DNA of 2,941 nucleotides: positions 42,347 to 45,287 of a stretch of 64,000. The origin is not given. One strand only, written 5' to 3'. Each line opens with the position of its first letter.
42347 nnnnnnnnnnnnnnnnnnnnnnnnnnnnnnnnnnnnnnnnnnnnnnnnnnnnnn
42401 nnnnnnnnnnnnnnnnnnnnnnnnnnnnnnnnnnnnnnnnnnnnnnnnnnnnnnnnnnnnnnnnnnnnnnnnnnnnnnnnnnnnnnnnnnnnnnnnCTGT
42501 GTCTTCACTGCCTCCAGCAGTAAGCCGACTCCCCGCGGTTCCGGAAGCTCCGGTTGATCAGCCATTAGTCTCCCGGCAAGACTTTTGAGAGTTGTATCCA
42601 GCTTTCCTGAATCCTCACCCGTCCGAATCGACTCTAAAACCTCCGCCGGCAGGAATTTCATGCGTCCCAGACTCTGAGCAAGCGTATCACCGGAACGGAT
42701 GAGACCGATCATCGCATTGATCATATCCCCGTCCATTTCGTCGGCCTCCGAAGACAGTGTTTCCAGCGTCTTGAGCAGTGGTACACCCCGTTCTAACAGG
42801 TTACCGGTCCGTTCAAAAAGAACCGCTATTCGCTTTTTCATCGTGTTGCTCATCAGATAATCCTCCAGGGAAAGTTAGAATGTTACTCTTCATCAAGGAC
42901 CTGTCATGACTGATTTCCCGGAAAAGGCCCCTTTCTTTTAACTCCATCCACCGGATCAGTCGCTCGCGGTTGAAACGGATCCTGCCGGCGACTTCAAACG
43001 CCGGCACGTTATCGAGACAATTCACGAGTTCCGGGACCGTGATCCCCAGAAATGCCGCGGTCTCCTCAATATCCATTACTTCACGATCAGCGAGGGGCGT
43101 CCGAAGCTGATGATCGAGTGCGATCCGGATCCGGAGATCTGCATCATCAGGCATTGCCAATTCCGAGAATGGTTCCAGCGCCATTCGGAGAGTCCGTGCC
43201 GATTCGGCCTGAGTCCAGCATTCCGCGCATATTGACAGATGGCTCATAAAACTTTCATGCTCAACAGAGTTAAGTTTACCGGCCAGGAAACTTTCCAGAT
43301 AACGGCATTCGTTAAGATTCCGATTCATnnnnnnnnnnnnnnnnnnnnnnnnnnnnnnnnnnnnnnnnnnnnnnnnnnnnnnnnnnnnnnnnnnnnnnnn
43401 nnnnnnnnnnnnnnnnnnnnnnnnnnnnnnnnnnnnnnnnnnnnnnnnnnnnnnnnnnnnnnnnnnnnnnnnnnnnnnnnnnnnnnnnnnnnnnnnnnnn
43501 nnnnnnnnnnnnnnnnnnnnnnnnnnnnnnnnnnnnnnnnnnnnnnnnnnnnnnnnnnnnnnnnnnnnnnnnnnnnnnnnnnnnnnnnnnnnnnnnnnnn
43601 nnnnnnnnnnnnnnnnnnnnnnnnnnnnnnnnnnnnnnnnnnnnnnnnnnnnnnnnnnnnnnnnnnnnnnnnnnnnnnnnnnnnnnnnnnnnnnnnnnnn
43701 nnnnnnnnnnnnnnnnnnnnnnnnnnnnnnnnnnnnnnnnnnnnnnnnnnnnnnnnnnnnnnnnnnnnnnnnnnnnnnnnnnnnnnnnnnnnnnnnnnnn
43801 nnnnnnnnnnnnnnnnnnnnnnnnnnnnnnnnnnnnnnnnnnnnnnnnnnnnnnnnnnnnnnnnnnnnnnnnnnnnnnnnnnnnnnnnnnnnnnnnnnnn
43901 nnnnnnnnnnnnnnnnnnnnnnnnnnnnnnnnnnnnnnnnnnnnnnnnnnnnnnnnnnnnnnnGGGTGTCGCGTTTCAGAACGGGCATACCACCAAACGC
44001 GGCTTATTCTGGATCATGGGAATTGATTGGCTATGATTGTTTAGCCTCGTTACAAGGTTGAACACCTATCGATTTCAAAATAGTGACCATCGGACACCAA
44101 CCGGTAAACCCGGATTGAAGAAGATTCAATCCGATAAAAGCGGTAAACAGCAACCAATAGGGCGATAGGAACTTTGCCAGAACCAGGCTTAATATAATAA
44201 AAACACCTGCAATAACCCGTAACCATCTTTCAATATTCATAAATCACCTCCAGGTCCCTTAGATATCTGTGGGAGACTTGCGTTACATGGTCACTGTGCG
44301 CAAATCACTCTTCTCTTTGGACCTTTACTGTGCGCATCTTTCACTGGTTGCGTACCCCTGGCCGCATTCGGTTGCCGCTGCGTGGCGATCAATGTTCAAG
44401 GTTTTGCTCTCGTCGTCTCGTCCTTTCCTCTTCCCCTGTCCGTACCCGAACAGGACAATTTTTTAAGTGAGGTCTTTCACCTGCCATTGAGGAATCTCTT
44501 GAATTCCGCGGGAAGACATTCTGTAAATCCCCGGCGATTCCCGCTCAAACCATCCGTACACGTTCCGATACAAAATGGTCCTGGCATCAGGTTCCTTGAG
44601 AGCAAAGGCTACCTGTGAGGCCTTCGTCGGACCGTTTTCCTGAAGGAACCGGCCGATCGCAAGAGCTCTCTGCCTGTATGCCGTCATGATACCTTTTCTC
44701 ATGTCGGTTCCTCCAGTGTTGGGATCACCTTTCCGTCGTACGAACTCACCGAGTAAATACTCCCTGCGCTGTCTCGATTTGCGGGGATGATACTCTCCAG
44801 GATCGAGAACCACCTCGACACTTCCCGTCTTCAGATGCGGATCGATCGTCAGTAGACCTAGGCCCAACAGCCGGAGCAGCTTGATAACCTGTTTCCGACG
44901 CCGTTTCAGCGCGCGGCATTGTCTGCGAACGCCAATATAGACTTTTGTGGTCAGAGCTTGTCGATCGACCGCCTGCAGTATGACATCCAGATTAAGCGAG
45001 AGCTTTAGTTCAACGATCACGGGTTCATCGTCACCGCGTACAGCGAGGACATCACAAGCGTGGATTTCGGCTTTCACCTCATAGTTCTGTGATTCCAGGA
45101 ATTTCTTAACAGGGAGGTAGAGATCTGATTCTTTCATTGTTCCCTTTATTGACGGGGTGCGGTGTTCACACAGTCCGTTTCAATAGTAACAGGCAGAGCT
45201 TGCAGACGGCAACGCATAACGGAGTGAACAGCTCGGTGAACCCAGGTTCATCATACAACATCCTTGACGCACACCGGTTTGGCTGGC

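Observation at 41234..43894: ECF sigma / anti-sigma / GspE-type ATPase operon with no secretion or pilus machinery nearby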

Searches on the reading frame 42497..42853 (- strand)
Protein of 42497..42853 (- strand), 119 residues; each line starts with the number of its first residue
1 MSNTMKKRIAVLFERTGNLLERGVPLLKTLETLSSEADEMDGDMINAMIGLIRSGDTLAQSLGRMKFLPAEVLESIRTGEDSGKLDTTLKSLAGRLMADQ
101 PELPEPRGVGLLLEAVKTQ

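Call 68: search_solved_structures(query=window:42497-42853:-, max_evalue=1, show_alignments=2)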
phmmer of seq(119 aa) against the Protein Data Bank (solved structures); distinct sequences matched with E-value up to 1: 5.
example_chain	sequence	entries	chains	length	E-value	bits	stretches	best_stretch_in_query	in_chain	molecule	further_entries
3jc8_Ca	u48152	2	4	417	1.3e-10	44.8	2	7-93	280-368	Type 4 fimbrial assembly protein PilC | PilC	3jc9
2vma_A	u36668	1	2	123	0.00044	23.8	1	9-94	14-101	GENERAL SECRETION PATHWAY PROTEIN F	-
2vmb_A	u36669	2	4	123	0.00044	23.8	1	9-94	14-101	GENERAL SECRETION PATHWAY PROTEIN F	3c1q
2whn_A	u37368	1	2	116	0.024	18.2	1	7-96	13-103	PILUS ASSEMBLY PROTEIN PILC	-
5nbg_A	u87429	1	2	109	0.12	16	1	9-94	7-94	General secretion pathway protein F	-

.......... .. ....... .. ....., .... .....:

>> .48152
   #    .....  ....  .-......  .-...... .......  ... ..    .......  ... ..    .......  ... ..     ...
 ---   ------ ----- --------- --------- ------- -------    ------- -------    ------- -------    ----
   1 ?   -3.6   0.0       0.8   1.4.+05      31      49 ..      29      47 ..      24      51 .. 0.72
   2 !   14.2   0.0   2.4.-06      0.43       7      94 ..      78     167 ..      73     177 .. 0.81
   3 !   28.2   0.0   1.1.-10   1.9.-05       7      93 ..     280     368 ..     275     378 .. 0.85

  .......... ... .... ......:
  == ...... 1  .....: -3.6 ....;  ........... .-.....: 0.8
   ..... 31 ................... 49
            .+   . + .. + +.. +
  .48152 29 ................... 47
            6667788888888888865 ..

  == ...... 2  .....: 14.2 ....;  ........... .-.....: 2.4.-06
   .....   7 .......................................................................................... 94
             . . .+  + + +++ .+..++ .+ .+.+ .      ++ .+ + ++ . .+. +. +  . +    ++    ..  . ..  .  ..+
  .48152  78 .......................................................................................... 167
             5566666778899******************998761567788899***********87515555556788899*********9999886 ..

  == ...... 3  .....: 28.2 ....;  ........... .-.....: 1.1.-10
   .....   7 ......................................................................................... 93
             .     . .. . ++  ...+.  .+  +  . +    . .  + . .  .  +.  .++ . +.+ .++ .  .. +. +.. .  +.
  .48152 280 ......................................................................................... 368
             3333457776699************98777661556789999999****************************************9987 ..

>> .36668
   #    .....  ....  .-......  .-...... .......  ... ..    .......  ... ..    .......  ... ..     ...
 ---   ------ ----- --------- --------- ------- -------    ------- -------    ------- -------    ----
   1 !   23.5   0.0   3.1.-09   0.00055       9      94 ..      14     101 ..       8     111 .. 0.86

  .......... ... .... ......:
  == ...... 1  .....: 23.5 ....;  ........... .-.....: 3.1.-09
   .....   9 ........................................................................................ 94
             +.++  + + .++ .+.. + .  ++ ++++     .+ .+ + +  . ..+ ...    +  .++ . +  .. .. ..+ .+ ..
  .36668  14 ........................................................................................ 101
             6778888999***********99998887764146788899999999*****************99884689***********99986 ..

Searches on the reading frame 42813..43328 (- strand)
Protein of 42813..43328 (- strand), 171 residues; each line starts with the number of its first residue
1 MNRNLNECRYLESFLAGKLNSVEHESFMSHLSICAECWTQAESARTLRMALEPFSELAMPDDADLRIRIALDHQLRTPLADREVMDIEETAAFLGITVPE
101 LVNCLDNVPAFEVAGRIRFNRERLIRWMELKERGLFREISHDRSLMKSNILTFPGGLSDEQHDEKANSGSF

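Call 3: search_protein_families(library=pfam, proteins=[window:42813-43328:-], max_evalue=0.01)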
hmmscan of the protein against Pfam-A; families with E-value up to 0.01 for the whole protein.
window:42813-43328:- (171 aa): 2 families
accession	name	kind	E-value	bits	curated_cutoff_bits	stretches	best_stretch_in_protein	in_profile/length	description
PF12728.13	HTH_17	-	0.0015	19.2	27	1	85-129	2-48/51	Helix-turn-helix domain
PF13490.11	zf-HC2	-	0.0063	17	22.2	0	10-37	7-34/35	Putative zinc-finger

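Call 4: search_protein_families(library=ncbifam, proteins=[window:42813-43328:-], max_evalue=0.01)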
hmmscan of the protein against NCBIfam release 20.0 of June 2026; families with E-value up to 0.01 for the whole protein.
window:42813-43328:- (171 aa): 1 family
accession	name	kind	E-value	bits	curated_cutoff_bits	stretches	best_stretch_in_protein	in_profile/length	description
NF047737.1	antiphage_MADS1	equivalog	0.0036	17.5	80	1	83-127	2-48/49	methylation-associated defense system helix-turn-helix domain-containing protein MAD1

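Call 51: predict_structure(alignment_id=A4)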
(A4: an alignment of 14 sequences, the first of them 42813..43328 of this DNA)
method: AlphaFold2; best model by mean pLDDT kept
length: 171 residues; sequences in the alignment: 14
mean_pLDDT: 79.7   pTM: 0.39
mean pLDDT of the five models: 79.7, 78.4, 77.8, 77.7, 74.7
residues with pLDDT >= 90: 81; 70-90: 44; 50-70: 30; < 50: 16
segments of 3 or more residues with pLDDT < 50: 156-168
pLDDT, mean of each block of 10 residues (from residue 1): 67 92 92 91 90 82 81 67 88 94 94 94 93 77 60 50 45 52
secondary structure, 60 per line:
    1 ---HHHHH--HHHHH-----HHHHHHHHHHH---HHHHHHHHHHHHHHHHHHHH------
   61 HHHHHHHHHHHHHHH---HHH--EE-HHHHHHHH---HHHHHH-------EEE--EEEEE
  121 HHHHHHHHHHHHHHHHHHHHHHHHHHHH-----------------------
elements in order: H4-8 H11-15 H21-31 H35-54 H61-75 H87-94 H98-103 E111-113 E116-120 H121-148

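Call 66: fold_search(model_id=the predicted structure, library=pdb)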
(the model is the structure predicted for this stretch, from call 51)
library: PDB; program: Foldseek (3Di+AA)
matches with E <= 10: 526; with E <= 0.001: 0
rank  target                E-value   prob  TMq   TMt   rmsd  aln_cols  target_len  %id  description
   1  8dgl_B                2.5e-02  1.00  0.27  0.63  11.1        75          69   17  Crystal Structure of the RdfS Excisionase (released 2022-10-05)
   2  8dgl_A                5.6e-02  1.00  0.27  0.65  10.6        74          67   16  Crystal Structure of the RdfS Excisionase (released 2022-10-05)
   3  4p0z                  1.5e-01  0.99  0.24  0.34   2.6        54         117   11  Structure of the double stranded DNA binding type IV secretion protein TraN from Enterococcus (released 2014-07-30)
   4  6uvu_A                1.6e-01  0.47  0.20  0.28  19.6       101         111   20  Crystal structure of the AntR antimony-specific transcriptional repressor (released 2020-11-04)
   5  4p0y_A                1.9e-01  0.98  0.24  0.35   2.4        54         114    9  Structure of the double stranded DNA binding type IV secretion protein TraN from Enterococcus (released 2014-07-30)
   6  7pza_A                2.0e-01  0.38  0.24  0.19  11.9       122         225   16  Structure of the Clr-cAMP-DNA complex (released 2022-11-02)
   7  6fvt_R                2.0e-01  0.18  0.18  0.09  18.5       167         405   12  26S proteasome, s1 state (released 2018-08-22)
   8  6hn7_B                2.3e-01  0.99  0.33  0.71   2.4        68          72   13  Hijacking the Hijackers: Escherichia coli Pathogenicity Islands Redirect Helper Phage Packaging for Their Own Benefit. (released 2019-07-31)
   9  9bw4_W                2.3e-01  0.15  0.18  0.09  19.5       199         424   13  TXNL1-bound proteasome (released 2025-06-11)
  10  6r7h_H                2.4e-01  0.18  0.19  0.19  18.9       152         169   16  Structural basis of Cullin-2 RING E3 ligase regulation by the COP9 signalosome (released 2019-08-28)
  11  4d10_H                2.4e-01  0.16  0.18  0.18  17.4       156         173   15  Crystal structure of the COP9 signalosome (released 2014-07-23)
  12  4j2n_C                2.6e-01  0.99  0.25  0.67   1.8        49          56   22  Crystal Structure of mycobacteriophage Pukovnik Xis (released 2013-10-23)
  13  1j9i_MODEL_1_A        2.6e-01  0.95  0.25  0.56   5.8        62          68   11  STRUCTURE OF THE DNA BINDING DOMAIN OF THE GPNU1 SUBUNIT OF LAMBDA TERMINASE (released 2002-08-14)
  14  2z2s_D                2.8e-01  0.63  0.26  0.26  17.5       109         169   19  Crystal Structure of Rhodobacter sphaeroides SigE in complex with the anti-sigma ChrR (released 2008-02-05)
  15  9e8g_a                2.8e-01  0.15  0.19  0.10  18.1       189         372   15  Nub1/Fat10-processing human 26S proteasome bound to Txnl1 with Rpt5 at top of spiral staircase (released 2024-12-04)
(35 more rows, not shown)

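Call 69: search_protein_families(library=padloc, proteins=[window:42813-43328:-], max_evalue=0.001)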
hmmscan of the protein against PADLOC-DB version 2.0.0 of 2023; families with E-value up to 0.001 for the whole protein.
window:42813-43328:- (171 aa): 0 families

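Call 75: search_protein_representatives(alignment_id=A4)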
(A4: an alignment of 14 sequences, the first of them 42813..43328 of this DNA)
Query: 14 sequences, 158 profile positions. Proteins with E-value up to 0.001 (for the whole library): 25539; up to 1e-10: 572; up to 1e-30: 56. The best 150 are listed.
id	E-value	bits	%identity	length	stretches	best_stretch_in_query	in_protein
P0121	3.4e-55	202.1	-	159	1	1-157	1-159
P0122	5.9e-55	201.3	-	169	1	1-157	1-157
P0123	6.5e-53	194.7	-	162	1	1-156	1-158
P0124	1.4e-51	190.4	-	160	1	2-157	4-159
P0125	6.9e-51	188.1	-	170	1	2-156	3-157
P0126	8.1e-51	187.9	-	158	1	1-157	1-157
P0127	1.5e-50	187.0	-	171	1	1-156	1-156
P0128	3.5e-50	185.8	-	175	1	2-157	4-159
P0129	2.9e-48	179.6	-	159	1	1-157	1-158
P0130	3.6e-47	176.0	-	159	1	2-157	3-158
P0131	6.6e-46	171.9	-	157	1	2-156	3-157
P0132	2.5e-45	170.0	-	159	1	1-157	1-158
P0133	3.0e-45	169.8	-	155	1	5-156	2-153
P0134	9.2e-45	168.2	-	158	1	3-156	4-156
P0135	4.6e-42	159.5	-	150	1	11-156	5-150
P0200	1.4e-27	112.4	-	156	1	1-148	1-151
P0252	1.3e-23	99.5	-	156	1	1-146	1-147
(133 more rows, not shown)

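Call 88: find_encoding_contigs(protein=P0200, flank=4000, max_places=1)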
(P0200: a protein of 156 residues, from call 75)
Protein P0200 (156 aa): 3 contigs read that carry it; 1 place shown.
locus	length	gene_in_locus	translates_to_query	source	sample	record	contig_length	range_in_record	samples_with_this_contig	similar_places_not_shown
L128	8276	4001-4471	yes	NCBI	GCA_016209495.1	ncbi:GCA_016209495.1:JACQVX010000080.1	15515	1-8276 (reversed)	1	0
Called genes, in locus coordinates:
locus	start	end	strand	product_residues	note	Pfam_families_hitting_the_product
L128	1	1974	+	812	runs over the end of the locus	PF13424:TPR_12 (weak), PF13428:TPR_14 (faint), PF13176:TPR_7 (faint), PF14559:TPR_19 (weak), PF00515:TPR_1, PF07719:TPR_2 (weak), PF13414:TPR_11, PF13432:TPR_16, +4 more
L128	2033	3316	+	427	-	PF01590:GAF, PF13185:GAF_2, PF13492:GAF_3, PF00512:HisKA, PF02518:HATPase_c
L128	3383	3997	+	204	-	PF04542:Sigma70_r2, PF08281:Sigma70_r4_2, PF04545:Sigma70_r4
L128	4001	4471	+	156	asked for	PF13490:zf-HC2 (weak), PF12728:HTH_17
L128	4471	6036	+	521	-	PF00482:T2SSF, PF00437:T2SSE, PF25199:nSTAND_NTPase5 (faint)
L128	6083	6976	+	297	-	PF04166:PdxA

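Call 89: find_encoding_contigs(protein=P0252, flank=4000, max_places=1)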
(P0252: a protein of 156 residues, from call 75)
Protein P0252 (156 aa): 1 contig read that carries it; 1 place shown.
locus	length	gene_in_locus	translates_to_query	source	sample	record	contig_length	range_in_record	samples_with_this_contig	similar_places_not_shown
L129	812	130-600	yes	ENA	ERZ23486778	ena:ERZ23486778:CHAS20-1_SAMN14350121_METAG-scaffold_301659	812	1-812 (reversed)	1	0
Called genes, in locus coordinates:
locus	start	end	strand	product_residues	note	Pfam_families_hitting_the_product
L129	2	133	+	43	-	?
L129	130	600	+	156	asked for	PF13490:zf-HC2, PF12728:HTH_17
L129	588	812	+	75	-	?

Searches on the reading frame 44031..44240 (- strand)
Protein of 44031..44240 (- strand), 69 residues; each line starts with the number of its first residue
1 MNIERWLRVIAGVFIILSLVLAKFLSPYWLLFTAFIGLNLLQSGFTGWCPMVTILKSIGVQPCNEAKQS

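Call 3: search_protein_families(library=pfam, proteins=[window:44031-44240:-], max_evalue=0.01)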
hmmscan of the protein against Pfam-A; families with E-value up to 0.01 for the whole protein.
window:44031-44240:- (69 aa): 1 family
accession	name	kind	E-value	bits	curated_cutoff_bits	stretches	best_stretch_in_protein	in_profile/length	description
PF11127.14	YgaP-like_TM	-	5.3e-15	55.7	25.3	1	2-60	7-60/66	Inner membrane protein YgaP-like, transmembrane domain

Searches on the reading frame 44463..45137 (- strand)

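Call 3: search_protein_families(library=pfam, proteins=[window:44463-45137:-], max_evalue=0.01)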
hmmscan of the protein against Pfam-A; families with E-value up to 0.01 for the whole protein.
window:44463-45137:- (224 aa): 1 family
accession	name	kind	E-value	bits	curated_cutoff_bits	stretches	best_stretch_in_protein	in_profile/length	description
PF09929.15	DUF2161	-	1.5e-33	115.8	27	1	102-213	7-117/118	Putative PD-(D/E)XK phosphodiesterase (DUF2161)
